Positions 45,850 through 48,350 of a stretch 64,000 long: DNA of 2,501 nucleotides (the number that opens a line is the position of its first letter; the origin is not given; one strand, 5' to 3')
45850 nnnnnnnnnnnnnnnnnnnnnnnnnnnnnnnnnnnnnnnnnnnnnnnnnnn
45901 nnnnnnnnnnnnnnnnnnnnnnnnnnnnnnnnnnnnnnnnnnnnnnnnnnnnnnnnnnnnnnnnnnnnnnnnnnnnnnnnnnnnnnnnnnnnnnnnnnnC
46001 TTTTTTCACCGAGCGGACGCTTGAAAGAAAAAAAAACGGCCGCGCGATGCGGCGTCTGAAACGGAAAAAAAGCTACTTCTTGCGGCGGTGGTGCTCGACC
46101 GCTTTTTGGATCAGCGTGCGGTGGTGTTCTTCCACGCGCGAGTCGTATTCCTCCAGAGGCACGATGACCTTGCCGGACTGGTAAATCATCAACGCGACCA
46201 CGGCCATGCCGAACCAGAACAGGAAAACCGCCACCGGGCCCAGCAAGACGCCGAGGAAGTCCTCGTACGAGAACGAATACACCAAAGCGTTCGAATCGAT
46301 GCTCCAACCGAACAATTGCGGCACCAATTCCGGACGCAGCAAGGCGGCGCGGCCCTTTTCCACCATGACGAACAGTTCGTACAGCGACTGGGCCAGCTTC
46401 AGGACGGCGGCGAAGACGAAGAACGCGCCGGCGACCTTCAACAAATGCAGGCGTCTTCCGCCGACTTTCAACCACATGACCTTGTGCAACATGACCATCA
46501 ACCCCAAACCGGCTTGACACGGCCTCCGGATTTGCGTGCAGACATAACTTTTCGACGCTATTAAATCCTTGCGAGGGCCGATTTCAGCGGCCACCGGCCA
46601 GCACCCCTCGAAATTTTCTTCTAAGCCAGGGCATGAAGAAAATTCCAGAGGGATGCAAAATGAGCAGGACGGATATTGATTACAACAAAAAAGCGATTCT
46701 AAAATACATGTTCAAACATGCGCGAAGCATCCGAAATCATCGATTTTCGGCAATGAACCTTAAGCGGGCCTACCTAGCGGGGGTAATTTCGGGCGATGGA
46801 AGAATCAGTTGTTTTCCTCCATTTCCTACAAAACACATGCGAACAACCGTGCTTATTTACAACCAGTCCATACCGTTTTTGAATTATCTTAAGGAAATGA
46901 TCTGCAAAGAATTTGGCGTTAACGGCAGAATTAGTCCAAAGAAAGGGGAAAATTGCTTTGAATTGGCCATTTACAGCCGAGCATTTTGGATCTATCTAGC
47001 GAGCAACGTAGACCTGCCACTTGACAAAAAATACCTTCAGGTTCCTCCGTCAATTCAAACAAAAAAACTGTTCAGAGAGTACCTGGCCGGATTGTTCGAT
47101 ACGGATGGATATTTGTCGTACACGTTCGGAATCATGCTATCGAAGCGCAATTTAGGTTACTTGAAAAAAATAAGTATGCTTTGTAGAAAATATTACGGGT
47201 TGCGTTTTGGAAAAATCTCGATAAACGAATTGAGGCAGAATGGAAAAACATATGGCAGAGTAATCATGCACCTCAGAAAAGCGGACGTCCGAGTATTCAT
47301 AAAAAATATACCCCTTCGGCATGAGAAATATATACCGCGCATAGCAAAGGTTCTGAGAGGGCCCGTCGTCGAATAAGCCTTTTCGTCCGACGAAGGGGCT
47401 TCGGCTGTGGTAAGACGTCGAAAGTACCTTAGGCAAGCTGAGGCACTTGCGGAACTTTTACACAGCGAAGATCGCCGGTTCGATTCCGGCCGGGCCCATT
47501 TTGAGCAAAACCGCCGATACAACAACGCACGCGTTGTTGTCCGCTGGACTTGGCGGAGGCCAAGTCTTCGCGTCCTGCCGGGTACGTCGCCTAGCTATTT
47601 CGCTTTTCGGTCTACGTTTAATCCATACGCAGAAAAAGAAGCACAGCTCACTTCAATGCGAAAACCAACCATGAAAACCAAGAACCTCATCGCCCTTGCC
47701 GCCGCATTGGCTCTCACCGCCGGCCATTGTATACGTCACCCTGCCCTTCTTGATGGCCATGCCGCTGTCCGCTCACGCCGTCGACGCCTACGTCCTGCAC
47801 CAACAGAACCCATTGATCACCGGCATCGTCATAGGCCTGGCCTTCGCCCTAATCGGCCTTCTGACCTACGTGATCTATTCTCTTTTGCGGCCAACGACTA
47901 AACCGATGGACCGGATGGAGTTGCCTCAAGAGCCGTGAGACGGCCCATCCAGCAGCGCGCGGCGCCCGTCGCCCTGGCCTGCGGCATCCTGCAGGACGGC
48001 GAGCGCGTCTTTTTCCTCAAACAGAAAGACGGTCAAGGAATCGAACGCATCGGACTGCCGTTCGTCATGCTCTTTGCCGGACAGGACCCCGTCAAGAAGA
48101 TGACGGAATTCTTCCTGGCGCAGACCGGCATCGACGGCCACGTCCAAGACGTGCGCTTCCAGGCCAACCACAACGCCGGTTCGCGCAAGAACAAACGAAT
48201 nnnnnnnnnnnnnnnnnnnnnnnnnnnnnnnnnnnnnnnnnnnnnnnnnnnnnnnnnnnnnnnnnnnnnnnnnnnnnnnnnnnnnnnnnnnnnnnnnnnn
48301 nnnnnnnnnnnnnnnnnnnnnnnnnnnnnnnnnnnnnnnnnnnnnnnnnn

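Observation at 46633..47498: Low-GC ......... homing endonuclease gene fused to the 5' side of a disrupted tRNA-like gene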

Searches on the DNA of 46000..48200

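Call 4: search_rna_families(source=window, start=46000, end=48200, threshold=evalue, max_evalue=10, show_alignments=4)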
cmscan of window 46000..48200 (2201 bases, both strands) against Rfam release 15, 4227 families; matches with E-value up to 10: 5.
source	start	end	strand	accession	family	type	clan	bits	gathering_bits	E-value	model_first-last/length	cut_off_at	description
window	46007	46042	+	RF01100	PK-BYV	Cis-reg;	-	21.9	50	0.11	1-40/40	no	3'-terminal pseudoknot in BYV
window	47396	47497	+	RF01852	tRNA-Sec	Gene; tRNA;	CL00001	18.3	47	2.6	1-91/91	no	Selenocysteine transfer RNA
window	46602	46719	+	RF01089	PK-repBA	Cis-reg;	-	17.3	45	1.2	1-124/124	no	Pseudoknot of the regulatory region of the repBA gene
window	47451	47499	-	RF04354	Plastid-ycf2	Cis-reg;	-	16.3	65.7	6.9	1-75/75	no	Plastid-ycf2 5UTR RNA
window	46071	46116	+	RF01497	ALIL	Cis-reg;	-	11.6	50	6.1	1-117/117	no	ALIL pseudoknot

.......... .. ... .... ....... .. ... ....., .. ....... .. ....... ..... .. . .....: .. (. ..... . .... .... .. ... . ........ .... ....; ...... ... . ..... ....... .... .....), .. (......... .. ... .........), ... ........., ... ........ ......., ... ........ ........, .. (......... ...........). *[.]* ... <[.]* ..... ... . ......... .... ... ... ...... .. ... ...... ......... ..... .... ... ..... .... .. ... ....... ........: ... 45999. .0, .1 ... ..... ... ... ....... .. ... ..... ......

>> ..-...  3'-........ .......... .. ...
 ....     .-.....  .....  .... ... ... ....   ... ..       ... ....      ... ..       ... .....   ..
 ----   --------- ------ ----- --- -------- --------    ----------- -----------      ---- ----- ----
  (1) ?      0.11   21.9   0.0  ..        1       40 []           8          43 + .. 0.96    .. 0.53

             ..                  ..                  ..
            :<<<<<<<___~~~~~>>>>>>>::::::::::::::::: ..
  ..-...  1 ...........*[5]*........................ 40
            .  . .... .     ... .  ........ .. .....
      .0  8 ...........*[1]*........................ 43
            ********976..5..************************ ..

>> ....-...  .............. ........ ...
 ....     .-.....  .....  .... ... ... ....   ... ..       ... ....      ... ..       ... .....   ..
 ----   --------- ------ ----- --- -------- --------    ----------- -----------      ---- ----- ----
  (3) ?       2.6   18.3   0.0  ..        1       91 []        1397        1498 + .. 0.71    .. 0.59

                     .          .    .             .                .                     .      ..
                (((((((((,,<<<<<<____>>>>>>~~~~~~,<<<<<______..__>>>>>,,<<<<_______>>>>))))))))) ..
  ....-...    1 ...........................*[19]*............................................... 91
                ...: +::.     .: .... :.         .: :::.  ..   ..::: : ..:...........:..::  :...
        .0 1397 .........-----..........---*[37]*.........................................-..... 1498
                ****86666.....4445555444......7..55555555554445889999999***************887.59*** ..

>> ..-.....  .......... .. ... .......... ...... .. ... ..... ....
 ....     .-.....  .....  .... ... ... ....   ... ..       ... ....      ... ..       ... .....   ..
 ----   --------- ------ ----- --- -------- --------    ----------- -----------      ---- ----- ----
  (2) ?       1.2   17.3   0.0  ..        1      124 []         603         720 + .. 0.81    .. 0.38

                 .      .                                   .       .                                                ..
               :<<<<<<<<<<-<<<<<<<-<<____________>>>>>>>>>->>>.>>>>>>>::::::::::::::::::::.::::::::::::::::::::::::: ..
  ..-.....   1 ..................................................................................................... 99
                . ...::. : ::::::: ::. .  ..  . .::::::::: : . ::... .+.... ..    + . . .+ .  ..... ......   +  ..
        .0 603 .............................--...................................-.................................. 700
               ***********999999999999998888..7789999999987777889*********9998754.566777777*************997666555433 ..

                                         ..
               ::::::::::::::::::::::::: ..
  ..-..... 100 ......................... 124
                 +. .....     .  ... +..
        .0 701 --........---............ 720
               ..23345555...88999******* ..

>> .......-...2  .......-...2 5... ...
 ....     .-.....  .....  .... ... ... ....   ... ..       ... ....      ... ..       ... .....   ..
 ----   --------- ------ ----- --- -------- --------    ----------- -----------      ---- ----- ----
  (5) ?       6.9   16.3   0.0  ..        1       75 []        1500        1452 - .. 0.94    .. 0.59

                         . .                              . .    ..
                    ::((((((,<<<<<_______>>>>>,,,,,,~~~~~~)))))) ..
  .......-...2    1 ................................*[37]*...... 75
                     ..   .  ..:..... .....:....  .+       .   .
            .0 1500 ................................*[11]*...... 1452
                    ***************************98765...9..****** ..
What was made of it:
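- On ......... homing endonuclease (monomeric, two-motif): No group I or group II intron model matches at E up to 10 (call 4).
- On Group I intron with a homing endonuclease gene in a tRNA gene: cmscan of 46000-48200 at E up to 10 gives no intron family hit (call 4).
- Closest known: Archaeal group I introns carrying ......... genes. Different: Here no group I intron is detectable (call 4), and the gene is outside the tRNA.
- Tried and rejected: Rfam at E up to 10 gave only a weak tRNA-Sec-like partial match and no intron family (call 4).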
